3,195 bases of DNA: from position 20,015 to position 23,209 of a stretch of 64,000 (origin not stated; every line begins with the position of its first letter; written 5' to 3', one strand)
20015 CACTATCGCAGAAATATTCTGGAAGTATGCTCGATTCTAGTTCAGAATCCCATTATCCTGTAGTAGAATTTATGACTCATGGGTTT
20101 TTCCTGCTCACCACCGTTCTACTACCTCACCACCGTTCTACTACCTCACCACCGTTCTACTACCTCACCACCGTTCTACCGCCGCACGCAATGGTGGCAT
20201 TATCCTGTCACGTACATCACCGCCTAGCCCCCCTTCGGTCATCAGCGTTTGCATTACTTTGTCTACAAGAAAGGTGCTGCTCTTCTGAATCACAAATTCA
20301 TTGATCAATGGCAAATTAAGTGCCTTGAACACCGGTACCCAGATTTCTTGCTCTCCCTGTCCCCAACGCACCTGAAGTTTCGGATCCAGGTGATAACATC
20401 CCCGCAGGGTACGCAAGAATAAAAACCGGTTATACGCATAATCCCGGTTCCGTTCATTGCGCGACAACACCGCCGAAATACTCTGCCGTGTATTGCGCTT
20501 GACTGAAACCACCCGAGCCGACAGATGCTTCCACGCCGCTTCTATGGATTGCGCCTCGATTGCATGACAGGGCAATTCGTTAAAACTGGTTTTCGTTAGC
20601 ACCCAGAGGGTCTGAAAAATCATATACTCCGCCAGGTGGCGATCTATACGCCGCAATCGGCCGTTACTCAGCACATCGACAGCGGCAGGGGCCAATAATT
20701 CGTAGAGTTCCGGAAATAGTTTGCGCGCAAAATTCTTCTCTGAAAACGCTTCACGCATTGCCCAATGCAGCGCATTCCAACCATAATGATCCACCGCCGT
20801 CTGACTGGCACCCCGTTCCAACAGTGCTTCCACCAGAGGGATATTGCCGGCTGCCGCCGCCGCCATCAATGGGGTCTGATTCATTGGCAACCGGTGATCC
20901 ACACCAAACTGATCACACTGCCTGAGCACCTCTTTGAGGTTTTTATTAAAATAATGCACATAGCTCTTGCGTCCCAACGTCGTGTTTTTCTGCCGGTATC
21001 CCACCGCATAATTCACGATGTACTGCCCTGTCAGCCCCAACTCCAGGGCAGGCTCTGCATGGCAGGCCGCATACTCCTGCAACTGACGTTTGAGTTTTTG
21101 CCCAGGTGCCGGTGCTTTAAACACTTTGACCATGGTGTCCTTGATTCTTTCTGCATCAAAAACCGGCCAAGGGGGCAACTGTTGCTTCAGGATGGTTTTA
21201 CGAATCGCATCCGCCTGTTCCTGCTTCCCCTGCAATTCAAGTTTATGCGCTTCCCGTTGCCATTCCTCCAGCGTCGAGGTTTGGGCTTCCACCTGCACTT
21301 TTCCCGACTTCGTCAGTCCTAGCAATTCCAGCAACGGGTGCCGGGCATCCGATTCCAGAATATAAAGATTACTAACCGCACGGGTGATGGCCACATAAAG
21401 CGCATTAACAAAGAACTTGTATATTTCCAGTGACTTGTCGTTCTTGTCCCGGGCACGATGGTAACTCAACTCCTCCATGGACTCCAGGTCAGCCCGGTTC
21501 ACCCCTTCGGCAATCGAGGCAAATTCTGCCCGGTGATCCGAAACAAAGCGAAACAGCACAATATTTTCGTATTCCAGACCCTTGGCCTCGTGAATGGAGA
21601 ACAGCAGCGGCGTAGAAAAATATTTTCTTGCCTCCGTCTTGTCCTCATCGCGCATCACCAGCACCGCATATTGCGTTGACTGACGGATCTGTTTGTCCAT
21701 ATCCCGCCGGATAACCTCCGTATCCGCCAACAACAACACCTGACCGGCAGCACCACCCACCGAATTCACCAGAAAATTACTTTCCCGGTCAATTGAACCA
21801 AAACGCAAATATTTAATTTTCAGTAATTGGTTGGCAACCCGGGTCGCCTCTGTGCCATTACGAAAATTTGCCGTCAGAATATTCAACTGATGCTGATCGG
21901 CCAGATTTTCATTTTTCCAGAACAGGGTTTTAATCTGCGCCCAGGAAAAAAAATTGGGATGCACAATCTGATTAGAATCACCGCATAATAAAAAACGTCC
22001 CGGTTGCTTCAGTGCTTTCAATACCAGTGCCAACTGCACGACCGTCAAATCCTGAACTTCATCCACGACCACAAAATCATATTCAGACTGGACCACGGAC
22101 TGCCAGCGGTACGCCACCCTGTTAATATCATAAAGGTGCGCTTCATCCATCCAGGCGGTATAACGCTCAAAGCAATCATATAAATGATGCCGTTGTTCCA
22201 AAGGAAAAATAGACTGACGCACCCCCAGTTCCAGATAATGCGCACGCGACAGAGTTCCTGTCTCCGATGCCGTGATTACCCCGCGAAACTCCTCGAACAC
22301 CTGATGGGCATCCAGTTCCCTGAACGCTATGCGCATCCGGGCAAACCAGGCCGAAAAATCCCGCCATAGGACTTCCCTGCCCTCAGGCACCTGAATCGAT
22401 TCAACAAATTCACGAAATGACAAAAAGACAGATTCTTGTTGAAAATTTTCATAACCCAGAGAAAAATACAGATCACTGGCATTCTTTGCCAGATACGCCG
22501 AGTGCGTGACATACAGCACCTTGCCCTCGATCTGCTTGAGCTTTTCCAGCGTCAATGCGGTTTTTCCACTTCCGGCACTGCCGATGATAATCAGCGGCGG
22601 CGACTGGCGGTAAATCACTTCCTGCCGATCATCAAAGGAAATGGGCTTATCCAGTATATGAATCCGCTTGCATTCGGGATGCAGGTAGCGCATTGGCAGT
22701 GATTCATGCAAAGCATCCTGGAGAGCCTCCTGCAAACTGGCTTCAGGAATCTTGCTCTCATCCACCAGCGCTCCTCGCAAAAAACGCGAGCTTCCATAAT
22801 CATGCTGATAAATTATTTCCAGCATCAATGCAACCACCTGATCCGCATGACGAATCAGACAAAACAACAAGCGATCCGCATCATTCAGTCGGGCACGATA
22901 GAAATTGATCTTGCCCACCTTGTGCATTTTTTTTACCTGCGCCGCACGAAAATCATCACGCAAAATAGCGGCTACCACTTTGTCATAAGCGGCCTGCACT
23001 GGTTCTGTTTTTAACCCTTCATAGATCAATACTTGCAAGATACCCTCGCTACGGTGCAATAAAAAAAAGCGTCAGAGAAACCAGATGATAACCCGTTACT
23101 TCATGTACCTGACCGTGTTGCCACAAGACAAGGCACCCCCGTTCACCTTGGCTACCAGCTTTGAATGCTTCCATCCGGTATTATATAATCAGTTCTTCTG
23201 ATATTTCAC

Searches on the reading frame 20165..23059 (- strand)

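Call 33: search_protein_families(library=pfam, proteins=[window:20165-23059:-], max_evalue=0.00001)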
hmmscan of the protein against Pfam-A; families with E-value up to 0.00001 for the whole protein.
window:20165-23059:- (964 aa): 5 families
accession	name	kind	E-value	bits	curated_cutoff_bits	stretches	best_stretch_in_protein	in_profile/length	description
PF00580.27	UvrD-helicase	-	6e-09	36.4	23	0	294-367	170-253/271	UvrD/REP helicase N-terminal domain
PF12796.13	Ank_2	-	9.6e-09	36.1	27.3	1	720-781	20-79/90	Ankyrin repeats (3 copies)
PF13245.12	AAA_19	-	1.6e-08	35.3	25.1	1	150-366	8-130/134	AAA domain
PF01443.25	Viral_helicase1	-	2.4e-08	34.5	21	0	297-403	29-138/228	Viral superfamily 1 RNA helicase core domain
PF00023.36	Ank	-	1.4e-06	28.7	21.1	0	728-757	3-32/33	Ankyrin repeat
